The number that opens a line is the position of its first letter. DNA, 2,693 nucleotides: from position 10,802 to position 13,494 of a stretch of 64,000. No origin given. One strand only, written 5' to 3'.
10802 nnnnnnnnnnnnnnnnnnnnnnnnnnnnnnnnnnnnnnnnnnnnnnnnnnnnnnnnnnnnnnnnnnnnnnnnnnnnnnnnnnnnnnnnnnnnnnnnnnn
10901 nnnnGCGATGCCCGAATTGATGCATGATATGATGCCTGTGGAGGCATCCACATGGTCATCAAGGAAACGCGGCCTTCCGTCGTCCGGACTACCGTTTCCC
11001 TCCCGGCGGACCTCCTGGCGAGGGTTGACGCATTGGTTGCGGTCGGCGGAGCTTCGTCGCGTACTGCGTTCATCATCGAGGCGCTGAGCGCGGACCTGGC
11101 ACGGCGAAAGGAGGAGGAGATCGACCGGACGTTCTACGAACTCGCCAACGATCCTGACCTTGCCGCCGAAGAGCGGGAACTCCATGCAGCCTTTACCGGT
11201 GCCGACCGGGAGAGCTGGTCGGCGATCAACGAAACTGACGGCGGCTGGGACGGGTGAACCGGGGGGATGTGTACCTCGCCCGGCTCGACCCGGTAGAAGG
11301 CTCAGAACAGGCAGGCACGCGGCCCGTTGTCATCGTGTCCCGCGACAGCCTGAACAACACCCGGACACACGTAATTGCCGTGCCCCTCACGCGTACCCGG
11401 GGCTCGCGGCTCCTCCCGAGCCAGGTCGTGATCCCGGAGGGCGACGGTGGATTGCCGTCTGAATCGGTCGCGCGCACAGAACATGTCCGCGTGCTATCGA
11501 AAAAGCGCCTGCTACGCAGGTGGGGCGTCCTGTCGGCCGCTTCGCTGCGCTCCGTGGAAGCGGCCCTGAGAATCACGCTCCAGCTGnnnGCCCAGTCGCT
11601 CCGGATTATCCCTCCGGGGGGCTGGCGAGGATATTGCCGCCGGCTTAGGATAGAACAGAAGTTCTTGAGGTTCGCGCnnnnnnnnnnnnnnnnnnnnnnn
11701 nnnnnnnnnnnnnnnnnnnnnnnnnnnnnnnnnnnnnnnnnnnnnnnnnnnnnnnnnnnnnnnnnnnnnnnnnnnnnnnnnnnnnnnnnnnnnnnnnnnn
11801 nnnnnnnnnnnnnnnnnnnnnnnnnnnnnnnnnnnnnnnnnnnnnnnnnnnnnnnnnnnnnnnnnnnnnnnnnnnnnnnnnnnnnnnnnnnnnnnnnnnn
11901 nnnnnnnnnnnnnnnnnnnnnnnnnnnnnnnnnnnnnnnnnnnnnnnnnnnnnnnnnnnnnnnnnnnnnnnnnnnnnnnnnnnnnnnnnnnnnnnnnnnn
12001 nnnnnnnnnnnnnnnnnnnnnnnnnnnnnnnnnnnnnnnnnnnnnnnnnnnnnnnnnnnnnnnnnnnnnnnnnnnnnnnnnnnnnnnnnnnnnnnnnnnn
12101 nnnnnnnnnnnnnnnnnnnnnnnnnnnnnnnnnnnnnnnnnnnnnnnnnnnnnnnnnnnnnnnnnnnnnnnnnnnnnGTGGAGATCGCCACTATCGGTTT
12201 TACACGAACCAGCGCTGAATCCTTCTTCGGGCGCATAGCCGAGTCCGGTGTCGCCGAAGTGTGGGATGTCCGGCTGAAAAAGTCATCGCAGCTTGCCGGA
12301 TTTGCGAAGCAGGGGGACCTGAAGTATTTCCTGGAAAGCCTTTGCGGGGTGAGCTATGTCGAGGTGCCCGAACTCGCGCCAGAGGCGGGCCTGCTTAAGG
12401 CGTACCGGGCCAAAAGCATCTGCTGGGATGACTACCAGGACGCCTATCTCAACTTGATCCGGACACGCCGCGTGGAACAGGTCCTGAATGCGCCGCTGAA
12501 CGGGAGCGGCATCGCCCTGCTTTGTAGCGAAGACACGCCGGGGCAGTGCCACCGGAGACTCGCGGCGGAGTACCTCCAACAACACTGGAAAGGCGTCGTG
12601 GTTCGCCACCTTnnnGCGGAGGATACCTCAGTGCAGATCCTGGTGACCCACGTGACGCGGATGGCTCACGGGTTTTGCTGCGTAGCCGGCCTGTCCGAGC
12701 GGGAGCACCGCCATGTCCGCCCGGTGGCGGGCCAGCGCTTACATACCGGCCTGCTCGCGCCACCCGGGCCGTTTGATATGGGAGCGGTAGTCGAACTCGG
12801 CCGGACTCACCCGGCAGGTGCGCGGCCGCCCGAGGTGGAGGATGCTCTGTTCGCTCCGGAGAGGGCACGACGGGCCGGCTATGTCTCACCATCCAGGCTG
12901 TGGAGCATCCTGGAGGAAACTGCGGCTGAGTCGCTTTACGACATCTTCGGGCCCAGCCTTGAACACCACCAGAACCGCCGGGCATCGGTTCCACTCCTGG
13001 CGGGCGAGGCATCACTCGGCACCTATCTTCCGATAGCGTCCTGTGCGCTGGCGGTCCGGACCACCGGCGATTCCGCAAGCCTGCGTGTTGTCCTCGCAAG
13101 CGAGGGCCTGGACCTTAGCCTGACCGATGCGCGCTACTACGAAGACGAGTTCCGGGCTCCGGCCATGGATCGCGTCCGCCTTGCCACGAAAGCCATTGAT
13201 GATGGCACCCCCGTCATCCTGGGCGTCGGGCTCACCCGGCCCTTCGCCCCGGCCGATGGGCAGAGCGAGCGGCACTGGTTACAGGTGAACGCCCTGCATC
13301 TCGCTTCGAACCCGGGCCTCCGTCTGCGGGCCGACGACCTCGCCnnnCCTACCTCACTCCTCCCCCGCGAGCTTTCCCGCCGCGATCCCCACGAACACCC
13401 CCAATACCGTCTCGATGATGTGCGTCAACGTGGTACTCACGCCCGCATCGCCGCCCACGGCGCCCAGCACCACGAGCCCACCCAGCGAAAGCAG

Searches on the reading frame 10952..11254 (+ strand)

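Call 66: search_protein_families(library=pfam, proteins=[window:10952-11254:+], max_evalue=0.001)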
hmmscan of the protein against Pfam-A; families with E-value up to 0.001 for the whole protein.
window:10952-11254:+ (101 aa): 1 family
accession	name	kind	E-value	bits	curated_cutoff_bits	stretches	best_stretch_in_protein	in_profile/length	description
PF01402.27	RHH_1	-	4.6e-07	30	20.5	1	12-50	1-38/39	Ribbon-helix-helix protein, copG family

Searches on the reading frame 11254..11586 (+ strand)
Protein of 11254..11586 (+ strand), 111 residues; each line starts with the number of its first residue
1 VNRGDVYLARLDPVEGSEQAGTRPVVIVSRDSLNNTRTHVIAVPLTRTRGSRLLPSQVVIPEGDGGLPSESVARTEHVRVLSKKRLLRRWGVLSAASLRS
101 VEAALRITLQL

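Call 66: search_protein_families(library=pfam, proteins=[window:11254-11586:+], max_evalue=0.001)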
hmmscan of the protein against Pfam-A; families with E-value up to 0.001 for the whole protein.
window:11254-11586:+ (111 aa): 1 family
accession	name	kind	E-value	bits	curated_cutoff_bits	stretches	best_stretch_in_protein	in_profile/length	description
PF02452.23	PemK_toxin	-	1.8e-26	92.9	23.1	1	3-108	2-108/109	PemK-like, MazF-like toxin of type II toxin-antitoxin system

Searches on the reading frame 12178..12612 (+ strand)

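Call 66: search_protein_families(library=pfam, proteins=[window:12178-12612:+], max_evalue=0.001)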
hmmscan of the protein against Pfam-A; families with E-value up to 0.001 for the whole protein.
window:12178-12612:+ (145 aa): 2 families
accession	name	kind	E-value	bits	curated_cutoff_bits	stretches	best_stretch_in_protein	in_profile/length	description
PF04343.18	DUF488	-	5.1e-17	63.1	22.2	1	13-133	2-121/121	Domain of unknown function DUF488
PF22751.1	DUF488-N3a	-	9.9e-12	45.6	27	1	62-136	38-117/118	Active DUF488-N3 subclade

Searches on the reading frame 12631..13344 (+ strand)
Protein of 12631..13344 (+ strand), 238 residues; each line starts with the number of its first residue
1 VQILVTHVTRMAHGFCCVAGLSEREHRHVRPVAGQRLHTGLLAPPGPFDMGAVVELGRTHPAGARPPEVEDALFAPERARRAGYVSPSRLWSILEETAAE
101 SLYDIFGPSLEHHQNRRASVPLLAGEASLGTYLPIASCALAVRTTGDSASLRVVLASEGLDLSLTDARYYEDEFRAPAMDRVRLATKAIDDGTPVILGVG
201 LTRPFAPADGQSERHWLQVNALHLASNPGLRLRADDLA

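Call 66: search_protein_families(library=pfam, proteins=[window:12631-13344:+], max_evalue=0.001)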
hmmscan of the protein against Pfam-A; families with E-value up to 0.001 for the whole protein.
window:12631-13344:+ (238 aa): 1 family
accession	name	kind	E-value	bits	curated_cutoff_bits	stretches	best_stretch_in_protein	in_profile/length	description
PF22557.2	DuOB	-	6.1e-07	30.1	27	1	1-220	1-208/210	Dual OB-containing domain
